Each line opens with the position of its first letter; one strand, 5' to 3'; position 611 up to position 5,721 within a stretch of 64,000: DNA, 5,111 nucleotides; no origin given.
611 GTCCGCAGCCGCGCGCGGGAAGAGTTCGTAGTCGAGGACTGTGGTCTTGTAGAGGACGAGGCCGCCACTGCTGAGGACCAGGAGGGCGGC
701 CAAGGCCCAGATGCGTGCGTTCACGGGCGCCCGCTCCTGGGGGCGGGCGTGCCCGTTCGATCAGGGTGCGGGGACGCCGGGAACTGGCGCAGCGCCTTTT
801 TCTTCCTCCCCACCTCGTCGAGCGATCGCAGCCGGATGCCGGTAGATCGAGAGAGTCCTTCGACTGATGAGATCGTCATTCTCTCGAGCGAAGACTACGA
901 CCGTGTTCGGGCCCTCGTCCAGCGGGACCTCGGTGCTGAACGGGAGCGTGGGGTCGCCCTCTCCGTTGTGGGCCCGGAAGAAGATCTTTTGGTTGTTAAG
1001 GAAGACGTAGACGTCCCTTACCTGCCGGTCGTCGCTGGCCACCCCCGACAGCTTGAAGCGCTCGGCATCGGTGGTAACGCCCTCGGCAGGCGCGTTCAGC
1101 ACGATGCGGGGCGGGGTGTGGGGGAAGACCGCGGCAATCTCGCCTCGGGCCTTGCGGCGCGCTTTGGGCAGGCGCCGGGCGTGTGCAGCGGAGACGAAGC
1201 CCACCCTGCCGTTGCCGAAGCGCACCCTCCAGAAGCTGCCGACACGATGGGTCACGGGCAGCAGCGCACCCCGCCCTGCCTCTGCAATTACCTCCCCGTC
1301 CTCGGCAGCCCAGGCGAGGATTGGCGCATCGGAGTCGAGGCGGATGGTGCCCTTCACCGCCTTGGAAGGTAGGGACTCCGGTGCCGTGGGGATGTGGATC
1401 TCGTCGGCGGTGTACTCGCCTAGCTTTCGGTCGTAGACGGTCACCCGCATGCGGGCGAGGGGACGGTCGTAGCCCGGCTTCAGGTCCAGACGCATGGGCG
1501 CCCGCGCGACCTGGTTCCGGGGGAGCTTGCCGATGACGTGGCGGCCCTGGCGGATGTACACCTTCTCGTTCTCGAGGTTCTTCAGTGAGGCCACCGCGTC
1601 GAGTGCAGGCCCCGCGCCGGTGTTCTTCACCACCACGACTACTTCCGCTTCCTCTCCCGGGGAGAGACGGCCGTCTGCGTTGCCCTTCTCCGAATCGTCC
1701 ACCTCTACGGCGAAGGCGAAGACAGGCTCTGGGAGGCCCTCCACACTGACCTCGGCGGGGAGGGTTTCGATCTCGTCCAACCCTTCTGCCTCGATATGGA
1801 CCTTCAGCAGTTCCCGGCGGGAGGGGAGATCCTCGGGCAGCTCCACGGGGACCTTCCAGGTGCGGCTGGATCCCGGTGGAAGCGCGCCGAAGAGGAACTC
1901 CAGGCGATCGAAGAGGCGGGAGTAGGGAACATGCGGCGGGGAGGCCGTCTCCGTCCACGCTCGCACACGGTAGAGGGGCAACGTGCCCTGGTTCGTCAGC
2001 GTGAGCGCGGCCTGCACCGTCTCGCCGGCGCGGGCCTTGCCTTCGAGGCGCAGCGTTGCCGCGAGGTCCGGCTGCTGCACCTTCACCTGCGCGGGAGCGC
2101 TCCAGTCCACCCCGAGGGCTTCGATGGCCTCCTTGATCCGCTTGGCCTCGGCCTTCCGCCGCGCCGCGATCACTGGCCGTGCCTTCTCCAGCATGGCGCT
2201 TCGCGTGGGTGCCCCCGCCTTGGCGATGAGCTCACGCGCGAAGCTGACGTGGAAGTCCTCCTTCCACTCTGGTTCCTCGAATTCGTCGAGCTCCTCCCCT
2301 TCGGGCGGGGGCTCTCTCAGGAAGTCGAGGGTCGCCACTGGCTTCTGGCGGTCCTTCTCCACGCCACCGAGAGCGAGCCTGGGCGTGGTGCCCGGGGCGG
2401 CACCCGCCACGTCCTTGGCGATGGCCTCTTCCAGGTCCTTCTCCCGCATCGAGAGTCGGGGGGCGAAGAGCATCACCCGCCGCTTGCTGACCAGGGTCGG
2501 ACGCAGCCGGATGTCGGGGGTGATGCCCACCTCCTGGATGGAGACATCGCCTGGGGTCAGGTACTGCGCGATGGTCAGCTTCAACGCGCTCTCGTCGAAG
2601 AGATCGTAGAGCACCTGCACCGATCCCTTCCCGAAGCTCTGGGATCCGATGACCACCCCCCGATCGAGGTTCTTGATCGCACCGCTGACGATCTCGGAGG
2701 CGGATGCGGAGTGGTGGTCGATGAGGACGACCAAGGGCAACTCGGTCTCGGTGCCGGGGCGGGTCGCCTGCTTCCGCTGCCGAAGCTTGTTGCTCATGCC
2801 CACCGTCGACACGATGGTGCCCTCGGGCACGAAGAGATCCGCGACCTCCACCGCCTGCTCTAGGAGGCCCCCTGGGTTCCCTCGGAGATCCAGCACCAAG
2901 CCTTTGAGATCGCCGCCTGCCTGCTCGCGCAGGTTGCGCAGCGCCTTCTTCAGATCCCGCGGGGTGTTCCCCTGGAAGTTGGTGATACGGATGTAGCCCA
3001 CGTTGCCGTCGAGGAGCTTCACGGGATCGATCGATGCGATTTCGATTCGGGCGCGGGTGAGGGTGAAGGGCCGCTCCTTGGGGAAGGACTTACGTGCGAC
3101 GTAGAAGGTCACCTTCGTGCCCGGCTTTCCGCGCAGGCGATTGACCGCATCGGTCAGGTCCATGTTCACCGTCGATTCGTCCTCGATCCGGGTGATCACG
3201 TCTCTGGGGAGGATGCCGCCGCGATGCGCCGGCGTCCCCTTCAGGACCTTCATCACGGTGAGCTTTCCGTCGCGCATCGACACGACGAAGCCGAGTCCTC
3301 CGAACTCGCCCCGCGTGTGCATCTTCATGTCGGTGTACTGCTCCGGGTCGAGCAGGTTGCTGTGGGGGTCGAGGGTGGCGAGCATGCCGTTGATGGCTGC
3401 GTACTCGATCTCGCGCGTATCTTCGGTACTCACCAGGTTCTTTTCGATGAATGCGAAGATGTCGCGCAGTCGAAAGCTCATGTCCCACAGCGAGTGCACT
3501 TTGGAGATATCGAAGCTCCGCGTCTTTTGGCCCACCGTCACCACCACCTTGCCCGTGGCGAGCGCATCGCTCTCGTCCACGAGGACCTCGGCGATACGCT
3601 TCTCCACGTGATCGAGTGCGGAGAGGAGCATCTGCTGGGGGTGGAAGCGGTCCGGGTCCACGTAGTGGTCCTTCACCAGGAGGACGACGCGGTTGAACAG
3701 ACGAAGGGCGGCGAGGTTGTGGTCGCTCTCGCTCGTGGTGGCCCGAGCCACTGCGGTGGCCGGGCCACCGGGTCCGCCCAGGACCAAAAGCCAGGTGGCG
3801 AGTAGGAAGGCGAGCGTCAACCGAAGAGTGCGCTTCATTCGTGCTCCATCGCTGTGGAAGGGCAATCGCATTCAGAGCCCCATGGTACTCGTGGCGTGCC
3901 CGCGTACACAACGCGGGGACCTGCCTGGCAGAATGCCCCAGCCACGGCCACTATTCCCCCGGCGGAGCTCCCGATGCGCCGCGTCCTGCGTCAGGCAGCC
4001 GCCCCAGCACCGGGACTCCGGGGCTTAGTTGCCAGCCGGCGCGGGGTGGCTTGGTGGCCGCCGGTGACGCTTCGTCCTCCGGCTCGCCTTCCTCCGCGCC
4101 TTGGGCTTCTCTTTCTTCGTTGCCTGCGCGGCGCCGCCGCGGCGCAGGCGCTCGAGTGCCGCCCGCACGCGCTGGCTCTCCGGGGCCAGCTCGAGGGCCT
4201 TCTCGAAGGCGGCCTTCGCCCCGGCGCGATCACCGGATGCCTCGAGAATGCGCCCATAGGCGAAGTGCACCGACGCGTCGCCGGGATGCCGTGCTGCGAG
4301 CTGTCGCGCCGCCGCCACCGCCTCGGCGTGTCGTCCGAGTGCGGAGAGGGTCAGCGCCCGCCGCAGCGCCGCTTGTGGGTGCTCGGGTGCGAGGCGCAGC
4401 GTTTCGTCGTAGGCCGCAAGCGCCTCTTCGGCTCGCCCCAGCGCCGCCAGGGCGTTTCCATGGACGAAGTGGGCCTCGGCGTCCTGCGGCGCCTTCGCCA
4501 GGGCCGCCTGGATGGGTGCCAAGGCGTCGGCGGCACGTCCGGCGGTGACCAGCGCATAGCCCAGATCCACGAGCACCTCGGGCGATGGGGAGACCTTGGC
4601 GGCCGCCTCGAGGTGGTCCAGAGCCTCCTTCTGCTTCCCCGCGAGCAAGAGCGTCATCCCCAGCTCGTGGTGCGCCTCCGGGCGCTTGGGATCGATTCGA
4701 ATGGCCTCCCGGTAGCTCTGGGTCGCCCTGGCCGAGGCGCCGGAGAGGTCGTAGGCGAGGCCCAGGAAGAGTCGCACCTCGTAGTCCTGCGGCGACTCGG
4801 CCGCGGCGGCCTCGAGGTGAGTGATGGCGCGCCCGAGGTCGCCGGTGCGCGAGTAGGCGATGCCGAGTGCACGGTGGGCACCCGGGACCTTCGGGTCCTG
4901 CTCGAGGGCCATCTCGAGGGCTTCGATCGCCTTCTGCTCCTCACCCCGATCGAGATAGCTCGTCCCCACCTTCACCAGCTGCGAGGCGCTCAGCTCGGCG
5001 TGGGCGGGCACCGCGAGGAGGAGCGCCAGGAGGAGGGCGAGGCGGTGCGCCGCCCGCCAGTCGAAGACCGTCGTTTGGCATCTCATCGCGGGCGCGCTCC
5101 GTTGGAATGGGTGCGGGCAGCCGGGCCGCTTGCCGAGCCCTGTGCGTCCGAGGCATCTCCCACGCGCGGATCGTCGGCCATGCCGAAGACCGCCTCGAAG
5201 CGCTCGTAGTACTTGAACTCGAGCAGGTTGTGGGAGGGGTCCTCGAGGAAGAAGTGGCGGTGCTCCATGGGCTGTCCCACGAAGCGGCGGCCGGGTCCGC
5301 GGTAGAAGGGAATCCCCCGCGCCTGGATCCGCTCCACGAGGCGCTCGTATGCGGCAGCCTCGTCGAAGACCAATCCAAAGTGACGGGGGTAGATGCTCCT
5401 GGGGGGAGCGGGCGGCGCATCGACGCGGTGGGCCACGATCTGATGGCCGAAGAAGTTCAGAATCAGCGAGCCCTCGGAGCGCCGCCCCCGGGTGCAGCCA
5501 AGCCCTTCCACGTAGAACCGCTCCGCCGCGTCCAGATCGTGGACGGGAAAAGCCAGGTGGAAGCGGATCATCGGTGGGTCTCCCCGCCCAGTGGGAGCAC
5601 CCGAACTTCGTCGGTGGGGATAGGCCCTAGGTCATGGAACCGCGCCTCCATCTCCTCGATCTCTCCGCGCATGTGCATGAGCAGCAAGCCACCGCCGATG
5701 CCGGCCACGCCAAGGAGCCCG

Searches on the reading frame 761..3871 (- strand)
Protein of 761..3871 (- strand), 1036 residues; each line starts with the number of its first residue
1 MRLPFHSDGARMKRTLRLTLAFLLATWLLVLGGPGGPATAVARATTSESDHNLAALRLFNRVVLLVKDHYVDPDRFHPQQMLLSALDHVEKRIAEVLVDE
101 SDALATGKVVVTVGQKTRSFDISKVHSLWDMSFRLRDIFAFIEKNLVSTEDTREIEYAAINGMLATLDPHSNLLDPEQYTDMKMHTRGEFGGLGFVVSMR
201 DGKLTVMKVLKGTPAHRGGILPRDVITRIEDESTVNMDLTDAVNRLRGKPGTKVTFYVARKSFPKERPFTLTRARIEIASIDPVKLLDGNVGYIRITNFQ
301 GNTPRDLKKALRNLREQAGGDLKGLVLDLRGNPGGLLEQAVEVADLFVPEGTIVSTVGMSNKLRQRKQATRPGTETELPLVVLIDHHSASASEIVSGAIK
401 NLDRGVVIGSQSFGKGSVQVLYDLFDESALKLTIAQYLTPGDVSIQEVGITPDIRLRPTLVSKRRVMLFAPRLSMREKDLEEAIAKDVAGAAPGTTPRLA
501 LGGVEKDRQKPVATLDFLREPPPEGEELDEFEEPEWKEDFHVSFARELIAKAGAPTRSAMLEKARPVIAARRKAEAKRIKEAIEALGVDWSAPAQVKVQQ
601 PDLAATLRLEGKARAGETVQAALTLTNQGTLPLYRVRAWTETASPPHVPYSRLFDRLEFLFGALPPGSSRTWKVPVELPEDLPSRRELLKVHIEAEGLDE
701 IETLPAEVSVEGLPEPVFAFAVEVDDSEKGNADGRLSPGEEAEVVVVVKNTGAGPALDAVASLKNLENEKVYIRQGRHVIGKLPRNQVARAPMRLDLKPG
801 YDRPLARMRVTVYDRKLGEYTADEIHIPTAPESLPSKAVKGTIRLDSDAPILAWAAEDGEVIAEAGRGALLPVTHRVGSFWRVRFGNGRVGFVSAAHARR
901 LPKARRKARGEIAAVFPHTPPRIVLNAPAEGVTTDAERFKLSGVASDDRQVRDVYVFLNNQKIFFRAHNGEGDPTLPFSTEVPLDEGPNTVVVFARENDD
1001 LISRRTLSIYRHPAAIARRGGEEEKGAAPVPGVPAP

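Call 35: search_protein_families(library=pfam, proteins=[window:761-3871:-], max_evalue=0.001)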
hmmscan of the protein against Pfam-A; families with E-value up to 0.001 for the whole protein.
window:761-3871:- (1036 aa): 5 families
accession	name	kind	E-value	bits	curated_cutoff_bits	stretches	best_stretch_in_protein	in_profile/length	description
PF03572.23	Peptidase_S41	-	1.9e-53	180.9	24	1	290-455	1-164/165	Peptidase family S41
PF00595.29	PDZ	-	2.4e-09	37.9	23.2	1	186-258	6-80/81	PDZ domain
PF13180.12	PDZ_2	-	2.5e-09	37.7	27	1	191-262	1-71/80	PDZ domain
PF17820.7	PDZ_6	-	3.7e-09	36.6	27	1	206-260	2-54/54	PDZ domain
PF17957.7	Big_7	-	0.00029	21.9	24.1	1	921-970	1-44/70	Bacterial Ig domain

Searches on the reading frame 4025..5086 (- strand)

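Call 35: search_protein_families(library=pfam, proteins=[window:4025-5086:-], max_evalue=0.001)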
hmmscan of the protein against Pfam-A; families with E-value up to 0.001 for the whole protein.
window:4025-5086:- (353 aa): 24 families
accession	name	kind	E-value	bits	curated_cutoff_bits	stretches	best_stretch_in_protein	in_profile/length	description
PF13432.12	TPR_16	-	2.5e-37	127.3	32.7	6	174-237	2-65/65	Tetratricopeptide repeat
PF07719.23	TPR_2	-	3.1e-37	124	27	4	271-303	1-33/34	Tetratricopeptide repeat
PF13428.12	TPR_14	-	2.3e-31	105.4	23.5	4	68-109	1-42/44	Tetratricopeptide repeat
PF14559.12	TPR_19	-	4.4e-29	101.1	25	7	249-314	3-68/68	Tetratricopeptide repeat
PF00515.34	TPR_1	-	5.2e-27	93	27.8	0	41-66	8-33/34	Tetratricopeptide repeat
PF13181.12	TPR_8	-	6.6e-27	91.8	25.7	1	271-303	1-33/34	Tetratricopeptide repeat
PF13431.12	TPR_17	-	3.8e-26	89.6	24.4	1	125-156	2-33/34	Tetratricopeptide repeat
PF13414.12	TPR_11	-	5.9e-24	83.9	26.8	2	41-82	1-42/42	TPR repeat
PF13371.12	TPR_9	-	6.7e-19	68.1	35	2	44-104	5-65/73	Tetratricopeptide repeat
PF13424.12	TPR_12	-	4.6e-18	65.6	30.1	2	249-302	22-76/77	Tetratricopeptide repeat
PF13174.12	TPR_6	-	1.5e-17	63.4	26.3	0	238-269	1-32/33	Tetratricopeptide repeat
PF23914.1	TPR_CcmH_CycH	-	7.3e-16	58.8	42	2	263-310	42-89/158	Cytochrome c-type biogenesis protein H TPR domain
PF13176.12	TPR_7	-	3.1e-12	46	27.9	0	70-101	1-34/36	Tetratricopeptide repeat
PF13429.12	TPR_15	-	2.1e-11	44.2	26.2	1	111-225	155-270/280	Tetratricopeptide repeat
PF12895.13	ANAPC3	-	6.4e-11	42.8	27.2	1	85-161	6-81/82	Anaphase-promoting complex, cyclosome, subunit 3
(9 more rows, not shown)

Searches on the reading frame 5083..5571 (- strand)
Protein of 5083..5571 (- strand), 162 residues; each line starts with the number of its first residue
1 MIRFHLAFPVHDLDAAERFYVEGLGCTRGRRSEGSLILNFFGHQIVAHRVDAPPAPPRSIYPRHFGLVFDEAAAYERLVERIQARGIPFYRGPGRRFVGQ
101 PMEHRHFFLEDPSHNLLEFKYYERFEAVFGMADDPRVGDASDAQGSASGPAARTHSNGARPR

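Call 35: search_protein_families(library=pfam, proteins=[window:5083-5571:-], max_evalue=0.001)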
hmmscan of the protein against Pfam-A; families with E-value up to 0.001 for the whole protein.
window:5083-5571:- (162 aa): 1 family
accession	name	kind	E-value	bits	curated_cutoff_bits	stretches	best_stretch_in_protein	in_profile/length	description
PF00903.31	Glyoxalase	-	4e-14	53.5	20.6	1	5-119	4-121/121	Glyoxalase/Bleomycin resistance protein/Dioxygenase superfamily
